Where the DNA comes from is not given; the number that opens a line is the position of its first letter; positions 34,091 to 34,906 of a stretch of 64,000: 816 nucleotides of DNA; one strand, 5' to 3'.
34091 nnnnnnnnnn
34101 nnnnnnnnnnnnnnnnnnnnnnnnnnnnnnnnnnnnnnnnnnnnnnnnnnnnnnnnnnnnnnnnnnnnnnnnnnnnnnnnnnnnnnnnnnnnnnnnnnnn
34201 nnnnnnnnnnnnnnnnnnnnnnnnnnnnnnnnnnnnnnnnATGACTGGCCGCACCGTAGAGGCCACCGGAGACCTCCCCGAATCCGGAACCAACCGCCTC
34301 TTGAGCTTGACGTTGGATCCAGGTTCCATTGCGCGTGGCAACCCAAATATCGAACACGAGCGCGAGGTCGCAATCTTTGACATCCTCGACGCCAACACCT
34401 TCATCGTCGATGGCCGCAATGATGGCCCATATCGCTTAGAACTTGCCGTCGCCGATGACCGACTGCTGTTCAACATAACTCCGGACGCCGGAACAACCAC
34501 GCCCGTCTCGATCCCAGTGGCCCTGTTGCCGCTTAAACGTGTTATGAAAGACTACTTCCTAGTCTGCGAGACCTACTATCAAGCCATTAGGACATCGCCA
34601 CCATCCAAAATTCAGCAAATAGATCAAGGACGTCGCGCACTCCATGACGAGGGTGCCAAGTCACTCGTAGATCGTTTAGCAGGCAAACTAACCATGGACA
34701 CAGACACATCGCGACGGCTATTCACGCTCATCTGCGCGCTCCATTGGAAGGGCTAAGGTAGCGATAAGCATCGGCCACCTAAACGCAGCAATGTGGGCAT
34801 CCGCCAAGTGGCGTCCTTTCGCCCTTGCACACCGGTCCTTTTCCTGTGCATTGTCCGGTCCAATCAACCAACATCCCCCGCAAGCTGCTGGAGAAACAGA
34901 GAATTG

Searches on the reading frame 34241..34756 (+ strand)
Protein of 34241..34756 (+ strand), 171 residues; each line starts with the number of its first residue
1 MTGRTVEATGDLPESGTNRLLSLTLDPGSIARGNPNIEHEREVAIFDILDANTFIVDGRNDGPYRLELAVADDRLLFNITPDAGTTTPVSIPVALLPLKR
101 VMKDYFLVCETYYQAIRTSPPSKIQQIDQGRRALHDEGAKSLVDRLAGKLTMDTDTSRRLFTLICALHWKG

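Call 5: search_protein_families(library=pfam, proteins=[window:34241-34756:+], max_evalue=0.01)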
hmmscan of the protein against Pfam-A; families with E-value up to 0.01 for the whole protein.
window:34241-34756:+ (171 aa): 1 family
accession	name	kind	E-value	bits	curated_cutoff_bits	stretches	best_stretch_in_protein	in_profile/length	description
PF06793.17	UPF0262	-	2.8e-58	196.7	25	1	18-170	2-153/153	Uncharacterised protein family (UPF0262)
